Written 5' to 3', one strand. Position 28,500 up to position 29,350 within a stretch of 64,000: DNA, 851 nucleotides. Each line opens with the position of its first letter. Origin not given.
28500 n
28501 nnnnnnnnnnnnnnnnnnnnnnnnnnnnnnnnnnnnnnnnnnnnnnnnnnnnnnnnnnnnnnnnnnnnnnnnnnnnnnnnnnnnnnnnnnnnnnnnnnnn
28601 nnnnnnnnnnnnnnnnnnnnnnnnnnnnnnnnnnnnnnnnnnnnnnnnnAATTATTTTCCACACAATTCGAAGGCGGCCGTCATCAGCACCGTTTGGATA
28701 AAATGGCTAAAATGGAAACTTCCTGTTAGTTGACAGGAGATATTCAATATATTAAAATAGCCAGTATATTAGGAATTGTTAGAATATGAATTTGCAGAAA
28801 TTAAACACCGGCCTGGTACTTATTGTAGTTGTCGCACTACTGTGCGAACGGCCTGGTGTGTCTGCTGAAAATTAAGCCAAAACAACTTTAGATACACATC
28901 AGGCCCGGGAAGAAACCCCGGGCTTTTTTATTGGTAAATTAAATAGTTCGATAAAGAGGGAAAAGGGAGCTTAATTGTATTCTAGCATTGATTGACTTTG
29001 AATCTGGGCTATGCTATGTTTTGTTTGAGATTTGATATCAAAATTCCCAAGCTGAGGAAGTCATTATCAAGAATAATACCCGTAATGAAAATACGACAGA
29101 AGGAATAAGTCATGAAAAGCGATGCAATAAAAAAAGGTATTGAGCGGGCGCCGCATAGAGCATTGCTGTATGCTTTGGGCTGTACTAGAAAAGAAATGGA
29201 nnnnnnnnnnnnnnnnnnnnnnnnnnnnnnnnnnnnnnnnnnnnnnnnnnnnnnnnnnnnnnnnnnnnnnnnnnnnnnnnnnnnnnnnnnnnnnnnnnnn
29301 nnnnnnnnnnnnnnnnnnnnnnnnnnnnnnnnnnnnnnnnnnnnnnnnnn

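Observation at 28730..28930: Leu/Val/Ile-rich leader peptide with alternative hairpins and a terminator upstream of the ilv-leu-cimA operon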

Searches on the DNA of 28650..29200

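Call 5: search_rna_families(source=window, start=28650, end=29200, threshold=evalue, max_evalue=10)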
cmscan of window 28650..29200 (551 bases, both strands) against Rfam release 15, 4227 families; matches with E-value up to 10: 8.
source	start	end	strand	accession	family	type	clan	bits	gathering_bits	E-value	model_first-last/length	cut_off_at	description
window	28821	28931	+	RF00513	Trp_leader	Cis-reg; leader;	-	21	41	0.093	1-100/100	no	Tryptophan operon leader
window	28859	28931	+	RF02278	Betaproteobacteria_toxic_sRNA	Gene; sRNA;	-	20.9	50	0.083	1-64/64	no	Betaproteobacteria toxic small RNA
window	28863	28936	+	RF02860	Arrc14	Gene; sRNA;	-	18.6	99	3.2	1-167/167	no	Actinobacillus sRNA 14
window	29078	29148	+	RF00158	SNORD82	Gene; snRNA; snoRNA; CD-box;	-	16.3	43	2.4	1-70/70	no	Small nucleolar RNA SNORD82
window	28832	28931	+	RF02837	anti-hemB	Gene; sRNA;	-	14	49.5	1.4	1-81/81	no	Burkholderia RNA 7 (anti-hemB)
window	28880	28929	+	RF02986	FuFi-1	Gene; sRNA;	-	13.1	59.6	2.2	126-173/175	no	FuFi-1 RNA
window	29053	29106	-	RF04333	Plastid-ycf3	Intron;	-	13.1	55.2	2.6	1-47/47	no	Plastid-ycf3 group II-D1 intron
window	28918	28975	+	RF00521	SAM_alpha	Cis-reg; riboswitch;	-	11.6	36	6.7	1-79/79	no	Alpha-proteobacteria SAM riboswitch aptamer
